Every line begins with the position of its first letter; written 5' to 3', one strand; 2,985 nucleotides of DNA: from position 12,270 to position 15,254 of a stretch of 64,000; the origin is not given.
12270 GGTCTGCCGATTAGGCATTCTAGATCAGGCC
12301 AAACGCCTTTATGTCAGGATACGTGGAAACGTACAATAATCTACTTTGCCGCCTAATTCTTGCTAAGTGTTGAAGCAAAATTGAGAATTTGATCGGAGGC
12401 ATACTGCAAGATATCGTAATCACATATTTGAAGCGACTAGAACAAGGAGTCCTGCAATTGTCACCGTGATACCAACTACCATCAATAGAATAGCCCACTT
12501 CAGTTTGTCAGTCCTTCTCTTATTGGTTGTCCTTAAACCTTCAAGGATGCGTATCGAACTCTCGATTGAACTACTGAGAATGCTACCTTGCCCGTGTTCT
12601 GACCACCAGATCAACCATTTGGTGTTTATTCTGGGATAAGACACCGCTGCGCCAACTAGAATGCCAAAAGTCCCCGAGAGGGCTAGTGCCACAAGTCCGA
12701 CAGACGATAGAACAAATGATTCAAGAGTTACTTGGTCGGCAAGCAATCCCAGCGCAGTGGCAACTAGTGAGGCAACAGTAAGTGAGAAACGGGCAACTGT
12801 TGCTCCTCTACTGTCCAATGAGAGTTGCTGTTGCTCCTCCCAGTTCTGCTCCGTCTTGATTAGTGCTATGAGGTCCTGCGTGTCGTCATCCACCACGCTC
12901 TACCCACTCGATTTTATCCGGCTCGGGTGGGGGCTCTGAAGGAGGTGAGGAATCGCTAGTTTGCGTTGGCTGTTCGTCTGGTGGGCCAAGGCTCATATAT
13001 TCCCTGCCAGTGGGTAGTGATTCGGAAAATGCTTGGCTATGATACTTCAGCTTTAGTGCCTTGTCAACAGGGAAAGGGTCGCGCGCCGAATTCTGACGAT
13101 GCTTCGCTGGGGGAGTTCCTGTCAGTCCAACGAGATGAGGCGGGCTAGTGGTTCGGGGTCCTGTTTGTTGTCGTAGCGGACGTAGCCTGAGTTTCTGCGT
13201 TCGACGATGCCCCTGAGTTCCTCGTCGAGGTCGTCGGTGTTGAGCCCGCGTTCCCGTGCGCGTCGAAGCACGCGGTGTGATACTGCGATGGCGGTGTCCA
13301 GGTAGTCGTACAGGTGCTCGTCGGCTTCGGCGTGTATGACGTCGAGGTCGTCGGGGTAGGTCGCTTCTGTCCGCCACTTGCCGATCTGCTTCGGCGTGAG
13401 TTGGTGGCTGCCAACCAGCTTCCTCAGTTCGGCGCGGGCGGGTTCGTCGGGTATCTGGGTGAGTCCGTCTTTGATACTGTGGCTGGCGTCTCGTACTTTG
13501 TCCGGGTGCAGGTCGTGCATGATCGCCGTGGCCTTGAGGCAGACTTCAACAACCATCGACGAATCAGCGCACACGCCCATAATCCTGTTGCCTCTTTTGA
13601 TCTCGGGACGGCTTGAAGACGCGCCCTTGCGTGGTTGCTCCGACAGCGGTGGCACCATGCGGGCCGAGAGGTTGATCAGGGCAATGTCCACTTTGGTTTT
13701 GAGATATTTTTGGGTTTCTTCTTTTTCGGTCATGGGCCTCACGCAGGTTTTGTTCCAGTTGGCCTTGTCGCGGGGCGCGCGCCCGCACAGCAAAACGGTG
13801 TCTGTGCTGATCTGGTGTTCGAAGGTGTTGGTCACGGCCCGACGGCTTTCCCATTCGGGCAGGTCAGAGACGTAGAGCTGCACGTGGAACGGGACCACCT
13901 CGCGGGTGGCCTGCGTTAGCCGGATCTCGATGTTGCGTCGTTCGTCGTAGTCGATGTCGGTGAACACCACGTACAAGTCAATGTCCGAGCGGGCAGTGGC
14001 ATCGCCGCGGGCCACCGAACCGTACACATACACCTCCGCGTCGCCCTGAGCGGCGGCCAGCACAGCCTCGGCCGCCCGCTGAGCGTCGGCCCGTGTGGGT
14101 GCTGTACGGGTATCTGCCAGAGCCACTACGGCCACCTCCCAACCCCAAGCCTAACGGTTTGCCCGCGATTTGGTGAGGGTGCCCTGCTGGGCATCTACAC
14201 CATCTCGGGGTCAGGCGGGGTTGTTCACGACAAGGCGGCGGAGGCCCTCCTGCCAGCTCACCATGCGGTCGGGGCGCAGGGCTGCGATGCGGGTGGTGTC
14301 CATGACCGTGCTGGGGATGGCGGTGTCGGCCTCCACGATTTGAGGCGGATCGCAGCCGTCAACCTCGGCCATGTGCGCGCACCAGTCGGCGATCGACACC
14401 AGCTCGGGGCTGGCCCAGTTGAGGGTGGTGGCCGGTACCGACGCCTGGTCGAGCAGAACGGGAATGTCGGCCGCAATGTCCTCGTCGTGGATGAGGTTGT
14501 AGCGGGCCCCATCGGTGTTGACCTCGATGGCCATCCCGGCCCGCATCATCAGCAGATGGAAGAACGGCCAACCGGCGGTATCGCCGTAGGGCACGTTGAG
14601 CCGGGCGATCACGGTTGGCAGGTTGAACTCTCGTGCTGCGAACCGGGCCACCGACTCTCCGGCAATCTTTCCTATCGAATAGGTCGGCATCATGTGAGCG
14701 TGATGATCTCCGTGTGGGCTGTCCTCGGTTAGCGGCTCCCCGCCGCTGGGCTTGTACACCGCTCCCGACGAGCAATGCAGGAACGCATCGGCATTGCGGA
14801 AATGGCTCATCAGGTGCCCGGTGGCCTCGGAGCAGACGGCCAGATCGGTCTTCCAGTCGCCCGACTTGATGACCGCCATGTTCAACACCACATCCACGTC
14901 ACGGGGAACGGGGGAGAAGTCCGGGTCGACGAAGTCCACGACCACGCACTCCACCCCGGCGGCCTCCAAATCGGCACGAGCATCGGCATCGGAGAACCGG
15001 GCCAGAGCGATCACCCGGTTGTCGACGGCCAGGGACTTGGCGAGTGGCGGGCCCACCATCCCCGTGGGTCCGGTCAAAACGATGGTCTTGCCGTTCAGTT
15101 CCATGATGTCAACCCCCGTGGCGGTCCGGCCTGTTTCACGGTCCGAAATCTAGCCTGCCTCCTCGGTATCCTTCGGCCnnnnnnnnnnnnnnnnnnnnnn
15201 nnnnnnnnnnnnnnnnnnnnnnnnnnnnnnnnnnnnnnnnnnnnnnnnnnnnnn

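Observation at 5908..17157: The hisS-aspS interval is an accessory-gene hotspot holding two concatenated cargo segments, marked by a spare hisS 3' end and a spare aspS 5' end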

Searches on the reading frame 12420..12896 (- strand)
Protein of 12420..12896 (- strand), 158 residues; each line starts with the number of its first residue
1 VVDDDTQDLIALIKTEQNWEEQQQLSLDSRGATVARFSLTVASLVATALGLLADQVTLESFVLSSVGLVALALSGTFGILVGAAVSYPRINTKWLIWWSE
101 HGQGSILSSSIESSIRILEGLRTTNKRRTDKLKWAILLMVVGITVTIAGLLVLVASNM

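Call 7: search_protein_families(library=pfam, proteins=[window:12420-12896:-], max_evalue=0.01)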
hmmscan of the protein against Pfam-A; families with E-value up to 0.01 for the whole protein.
window:12420-12896:- (158 aa): 2 families
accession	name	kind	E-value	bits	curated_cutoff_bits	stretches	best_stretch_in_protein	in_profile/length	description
PF11239.13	DUF3040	-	0.0019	18.8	24.7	0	123-152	36-64/84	Protein of unknown function (DUF3040)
PF19762.4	DUF6249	-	0.0092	16.4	33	0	110-151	36-75/104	Domain of unknown function (DUF6249)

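Call 22: search_protein_families(library=padloc, proteins=[window:12420-12896:-], max_evalue=0.01)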
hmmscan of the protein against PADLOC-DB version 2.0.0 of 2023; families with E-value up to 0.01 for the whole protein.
window:12420-12896:- (158 aa): 0 families

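Call 23: search_protein_families(library=ncbifam, proteins=[window:12420-12896:-], max_evalue=0.01)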
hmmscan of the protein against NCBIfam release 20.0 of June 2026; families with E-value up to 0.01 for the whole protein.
window:12420-12896:- (158 aa): 0 families

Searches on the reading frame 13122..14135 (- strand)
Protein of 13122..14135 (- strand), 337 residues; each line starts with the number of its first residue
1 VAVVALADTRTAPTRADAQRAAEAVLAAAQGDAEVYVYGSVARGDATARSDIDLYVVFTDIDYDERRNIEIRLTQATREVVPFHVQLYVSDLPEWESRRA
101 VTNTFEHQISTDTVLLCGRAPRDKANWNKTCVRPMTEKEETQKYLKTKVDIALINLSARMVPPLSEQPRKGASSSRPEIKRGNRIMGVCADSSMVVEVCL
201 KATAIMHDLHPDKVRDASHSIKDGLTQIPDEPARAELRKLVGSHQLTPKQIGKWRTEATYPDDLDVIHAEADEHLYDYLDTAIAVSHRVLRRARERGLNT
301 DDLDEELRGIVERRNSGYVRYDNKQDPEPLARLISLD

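Call 7: search_protein_families(library=pfam, proteins=[window:13122-14135:-], max_evalue=0.01)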
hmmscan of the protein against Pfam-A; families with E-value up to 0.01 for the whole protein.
window:13122-14135:- (337 aa): 4 families
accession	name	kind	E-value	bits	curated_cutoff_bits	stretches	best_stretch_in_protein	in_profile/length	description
PF01909.29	NTP_transf_2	-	1.4e-09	38.6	21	1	25-90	8-74/93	Nucleotidyltransferase domain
PF18765.7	Polbeta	-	4.6e-09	36.8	26.9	1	35-77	16-60/93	Polymerase beta, Nucleotidyltransferase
PF22600.2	MTPAP-like_central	-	3e-05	24.6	27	1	12-78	19-85/139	Poly(A) RNA polymerase, mitochondrial-like, central palm domain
PF03445.19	DUF294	-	0.0044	17.3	21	0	21-65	35-82/138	Putative nucleotidyltransferase DUF294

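Call 22: search_protein_families(library=padloc, proteins=[window:13122-14135:-], max_evalue=0.01)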
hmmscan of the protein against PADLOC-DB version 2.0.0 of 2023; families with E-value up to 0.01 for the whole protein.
window:13122-14135:- (337 aa): 11 families
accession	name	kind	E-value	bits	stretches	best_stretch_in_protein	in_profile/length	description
PDLC04904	PDC-S09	-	5.4e-10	37.4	1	17-80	10-70/104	-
PDLC04368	PDC-M05A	-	1.5e-09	36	1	35-119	110-191/201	-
PDLC04902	PDC-S09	-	6.7e-09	34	1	18-87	7-74/97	-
PDLC04903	PDC-S09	-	1.8e-08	32.6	1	34-67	28-60/108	-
PDLC04907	PDC-S09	-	3.7e-07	28.3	1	16-105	11-98/114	-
PDLC04372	PDC-M05A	-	2.7e-06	25.8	1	28-115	71-155/167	-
PDLC04906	PDC-S09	-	3.4e-06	25.4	1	34-74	26-68/98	-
PDLC04369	PDC-M05A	-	4.5e-05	21.2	1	33-61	103-132/201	-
PDLC00779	Cyclase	-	8.4e-05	20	1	20-62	36-78/345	oligonucleotide-cyclase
PDLC04778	PDC-M70A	-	0.00041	17.8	1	15-57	30-72/355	-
PDLC04905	PDC-S09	-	0.0007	17.9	1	19-63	8-53/101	-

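Call 23: search_protein_families(library=ncbifam, proteins=[window:13122-14135:-], max_evalue=0.01)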
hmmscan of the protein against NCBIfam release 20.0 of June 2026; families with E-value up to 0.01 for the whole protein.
window:13122-14135:- (337 aa): 4 families
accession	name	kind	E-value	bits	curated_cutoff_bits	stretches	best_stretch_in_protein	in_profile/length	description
NF047752.1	MntA_antitoxin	equivalog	3.8e-09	36.4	60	1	35-134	10-98/106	type VII toxin-antitoxin system MntA family adenylyltransferase antitoxin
NF051895.1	anti_phage_HalB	equivalog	3.7e-06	26.7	190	1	37-74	4-41/211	anti-phage Hailong system nucleotidyltransferase HalB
TIGR03671.1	cca_archaeal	equivalog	0.00049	19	281.3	1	20-75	28-85/410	CCA tRNA nucleotidyltransferase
NF028535.0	ANT_4p_II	subfamily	0.0079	15.5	350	0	35-68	22-55/251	ANT(4')-II family aminoglycoside nucleotidyltransferase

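Call 62: search_solved_structures(query=window:13122-14135:-, max_evalue=1)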
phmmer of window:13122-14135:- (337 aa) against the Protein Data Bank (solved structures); distinct sequences matched with E-value up to 1: 4.
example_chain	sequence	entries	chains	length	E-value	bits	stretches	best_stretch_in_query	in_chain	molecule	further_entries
1ylq_A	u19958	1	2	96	0.00018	24.3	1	31-99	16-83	putative nucleotidyltransferase, hypothetical protein AF0614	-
1wot_A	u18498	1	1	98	0.00043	23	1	18-60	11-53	PUTATIVE MINIMAL NUCLEOTIDYLTRANSFERASE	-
2rff_A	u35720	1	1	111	0.0072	19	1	20-62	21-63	Putative nucleotidyltransferase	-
2n8w_A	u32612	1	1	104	0.5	12.9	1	196-241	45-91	Designed Protein DA05R1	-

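Call 70: search_protein_representatives(protein=window:13122-14135:-)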
Query: 337 residues. Proteins with E-value up to 0.001 (for the whole library): 378; up to 1e-10: 219; up to 1e-30: 10. The best 150 are listed.
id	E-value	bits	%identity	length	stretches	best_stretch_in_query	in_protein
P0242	3.7e-218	739.4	100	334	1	5-337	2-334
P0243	5.5e-52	193.5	44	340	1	11-292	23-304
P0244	2.3e-43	165.2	39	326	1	16-294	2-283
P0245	3.2e-43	164.7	37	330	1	16-326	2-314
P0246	1.6e-39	152.6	38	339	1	9-291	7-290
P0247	8.8e-38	146.9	36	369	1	4-324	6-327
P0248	1.2e-36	143.1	35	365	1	8-292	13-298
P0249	5.0e-35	137.8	36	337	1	11-291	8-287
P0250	8.0e-35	137.2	38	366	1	6-293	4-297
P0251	1.0e-33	133.6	35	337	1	9-286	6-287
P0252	1.6e-30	123.0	37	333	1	6-267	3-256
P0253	3.6e-30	121.9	37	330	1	9-273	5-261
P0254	9.1e-30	120.5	34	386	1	5-283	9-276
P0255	1.3e-29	120.0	39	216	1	9-205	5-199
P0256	4.9e-28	114.8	38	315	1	9-275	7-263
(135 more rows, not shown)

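Call 73: search_protein_families(library=pfam, alignment_id=A2, max_evalue=0.01)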
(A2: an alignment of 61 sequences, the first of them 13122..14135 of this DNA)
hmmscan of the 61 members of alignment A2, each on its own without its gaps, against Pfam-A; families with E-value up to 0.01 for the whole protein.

A. member 1, window:13122-14135:- (337 aa): 4 families
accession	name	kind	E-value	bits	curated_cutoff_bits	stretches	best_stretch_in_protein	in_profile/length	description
PF01909.29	NTP_transf_2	-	1.4e-09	38.6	21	1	25-90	8-74/93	Nucleotidyltransferase domain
PF18765.7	Polbeta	-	4.6e-09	36.8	26.9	1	35-77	16-60/93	Polymerase beta, Nucleotidyltransferase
PF22600.2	MTPAP-like_central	-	3e-05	24.6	27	1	12-78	19-85/139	Poly(A) RNA polymerase, mitochondrial-like, central palm domain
PF03445.19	DUF294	-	0.0044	17.3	21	0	21-65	35-82/138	Putative nucleotidyltransferase DUF294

B. families by the number of members that match (of 61 scanned): 10 families
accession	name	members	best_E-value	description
PF01909.29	NTP_transf_2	61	4.2e-13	Nucleotidyltransferase domain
PF18765.7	Polbeta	61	1.7e-10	Polymerase beta, Nucleotidyltransferase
PF22600.2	MTPAP-like_central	38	1.6e-05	Poly(A) RNA polymerase, mitochondrial-like, central palm domain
PF05168.19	HEPN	26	1.4e-08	HEPN domain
PF03445.19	DUF294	14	3e-05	Putative nucleotidyltransferase DUF294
PF22014.2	DUF6932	2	6.7e-05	Family of unknown function (DUF6932)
PF01261.30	AP_endonuc_2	1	0.00075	Xylose isomerase-like TIM barrel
PF12633.13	Adenyl_cycl_N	1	0.0073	Adenylate cyclase NT domain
PF22798.2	DUF5817_CT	1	0.0073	DUF5817, C-terminal domain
PF10620.15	MdcG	1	0.0088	Phosphoribosyl-dephospho-CoA transferase MdcG C-terminal domain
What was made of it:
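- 13122..17128 (.): Cargo block B2, host-like composition. It holds an NTase with a helical HEPN-family C-terminal domain 13122-14135 (-), an NAD-dependent epimerase 14211-15104 (-), and a short-form CotH kinase 15179-17128 (+) whose stop codon lies inside the aspS head relic. 26 of 61 family members hit Pfam HEPN (call 73).
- On Defence island (known anti-phage systems): The NTase belongs to a family in which 26 of 61 members hit HEPN (call 73).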

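Call 75: predict_structure(alignment_id=A2)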
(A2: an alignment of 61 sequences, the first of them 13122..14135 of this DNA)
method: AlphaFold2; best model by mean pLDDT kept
length: 337 residues; sequences in the alignment: 61
mean_pLDDT: 92.2   pTM: 0.88
mean pLDDT of the five models: 92.2, 92.0, 91.3, 90.9, 90.8
residues with pLDDT >= 90: 277; 70-90: 38; 50-70: 19; < 50: 3
segments of 3 or more residues with pLDDT < 50: 335-337
pLDDT, mean of each block of 10 residues (from residue 1): 71 98 97 96 97 98 97 98 98 97 96 92 91 97 97 97 90 87 96 97 95 82 96 98 95 93 95 96 98 98 97 87 57 48
secondary structure, 60 per line:
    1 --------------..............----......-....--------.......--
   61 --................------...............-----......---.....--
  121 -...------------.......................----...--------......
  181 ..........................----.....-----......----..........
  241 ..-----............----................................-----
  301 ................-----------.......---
elements in order: H15-28 E33-38 H40-43 E52-58 H63-78 E85-91 H92-99 H105-110 E114-118 H137-159 H175-206 H211-215 H221-226 H231-242 H248-259 H264-295 H301-316 H328-334

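Call 77: fold_search(model_id=the predicted structure, library=pdb)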
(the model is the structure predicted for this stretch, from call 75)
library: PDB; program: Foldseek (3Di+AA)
matches with E <= 10: 890; with E <= 0.001: 0
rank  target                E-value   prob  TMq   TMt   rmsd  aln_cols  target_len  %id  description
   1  6un8_A                2.2e-03  1.00  0.31  0.38  11.3       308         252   10  Wild type ANT bound to neomycin (released 2020-05-06)
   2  2rff                  3.4e-03  1.00  0.22  0.59   4.5       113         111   26  Crystal structure of a putative nucleotidyltransferase (NP_343093.1) from Sulfolobus solfataricus at 1.40 A resolution (released 2007-10-16)
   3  6p01_A                4.0e-03  1.00  0.31  0.38  11.9       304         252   12  Apo structure of the E52D mutant of ANT-4 (released 2020-01-29)
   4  6p06_A                4.1e-03  1.00  0.34  0.42   9.7       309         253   12  Ternary structure of the E52D mutant of ANT-4 with Neomycin and AMPCPP (released 2020-01-29)
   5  6nmk_A                4.3e-03  1.00  0.32  0.39  11.0       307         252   11  Binary complex structure of the T130K mutant of ANT-4'' with Neomycin (released 2020-01-15)
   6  7uy4_A                4.8e-03  0.99  0.29  0.35  10.4       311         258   13  Aminoglycoside-modifying enzyme ANT-3,9 in complex with spectinomycin and AMP-PNP (released 2023-05-10)
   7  7uy4_B                5.0e-03  0.98  0.26  0.32  12.8       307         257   13  Aminoglycoside-modifying enzyme ANT-3,9 in complex with spectinomycin and AMP-PNP (released 2023-05-10)
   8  8xeo_B                7.6e-03  1.00  0.23  0.64   3.4       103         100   19  Crystal structure of MNT antitoxin (released 2024-12-18)
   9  6un8_B                7.9e-03  1.00  0.32  0.40  11.6       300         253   11  Wild type ANT bound to neomycin (released 2020-05-06)
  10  6yx5_B                8.7e-03  0.80  0.20  0.20  14.1       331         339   15  Structure of DrrA from Legionella pneumophilia in complex with human Rab8a (released 2020-12-23)
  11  6nmk_B                9.1e-03  0.99  0.32  0.39  11.7       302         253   12  Binary complex structure of the T130K mutant of ANT-4'' with Neomycin (released 2020-01-15)
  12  6sxj                  1.0e-02  1.00  0.33  0.42   9.0       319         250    8  Crystal structure of spectinomycin adenyltransferase AAD(9) from Enterococcus faecialis (released 2020-04-15)
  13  4ebk_A                1.0e-02  0.98  0.28  0.35  15.3       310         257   16  Crystal structure of aminoglycoside 4'-O-adenylyltransferase ANT(4')-IIb, tobramycin-bound (released 2012-04-04)
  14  9dbj_D                1.1e-02  0.96  0.24  0.34  14.8       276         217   12  Structure of Hailong HalB R164A mutant with non-hydrolyzable dATP (released 2025-05-07)
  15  7bxo_E                1.4e-02  1.00  0.23  0.53   3.4       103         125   22  Crystal structure of the toxin-antitoxin with AMP-PNP (released 2020-09-30)
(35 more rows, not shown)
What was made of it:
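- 13122..17128 (.): Model pLDDT 92 with NTase/ANT-like matches (calls 75, 77).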

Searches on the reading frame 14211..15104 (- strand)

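Call 7: search_protein_families(library=pfam, proteins=[window:14211-15104:-], max_evalue=0.01)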
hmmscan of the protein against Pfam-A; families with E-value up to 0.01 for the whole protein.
window:14211-15104:- (297 aa): 2 families
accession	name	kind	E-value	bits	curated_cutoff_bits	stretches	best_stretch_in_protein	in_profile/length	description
PF01370.27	Epimerase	-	1.4e-14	54.6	20.9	1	8-176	1-176/240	NAD dependent epimerase/dehydratase family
PF07993.18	NAD_binding_4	-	8.8e-06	25.5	20.1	1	99-171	123-206/258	Male sterility protein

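Call 22: search_protein_families(library=padloc, proteins=[window:14211-15104:-], max_evalue=0.01)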
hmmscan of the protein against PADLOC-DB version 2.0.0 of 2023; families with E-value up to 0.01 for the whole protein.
window:14211-15104:- (297 aa): 0 families

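Call 23: search_protein_families(library=ncbifam, proteins=[window:14211-15104:-], max_evalue=0.01)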
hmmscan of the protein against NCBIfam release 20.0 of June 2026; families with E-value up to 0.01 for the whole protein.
window:14211-15104:- (297 aa): 9 families
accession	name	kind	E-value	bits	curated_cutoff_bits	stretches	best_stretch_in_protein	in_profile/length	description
TIGR03466.1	HpnA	hypoth_equivalog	5.6e-07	28.7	367.65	1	8-212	3-211/327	hopanoid-associated sugar epimerase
TIGR01777.1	yfcH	hypoth_equivalog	9e-07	28.7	207.35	1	8-248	1-240/292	TIGR01777 family oxidoreductase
TIGR01746.1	Thioester-redct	subfamily_domain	8e-05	22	213.35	0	105-249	128-285/371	thioester reductase domain-containing protein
NF047922.1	GDPFucSynFcl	equivalog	0.0012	18.4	500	0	200-290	205-296/308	GDP-L-fucose synthase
NF006073.0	PRK08219.1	equivalog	0.0028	17.4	218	1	6-64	4-62/227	SDR family oxidoreductase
NF009931.0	PRK13394.1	subfamily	0.0062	16.1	340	1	2-54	4-59/262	3-hydroxybutyrate dehydrogenase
NF043036.1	ErythonDh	equivalog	0.0071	15.6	325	1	8-124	3-136/321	D-erythronate dehydrogenase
NF006565.0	PRK09072.1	equivalog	0.0088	15.6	238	0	1-58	1-61/265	SDR family oxidoreductase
NF038402.1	TroA_like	subfamily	0.0094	15.5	30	0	232-293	18-70/219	helical backbone metal receptor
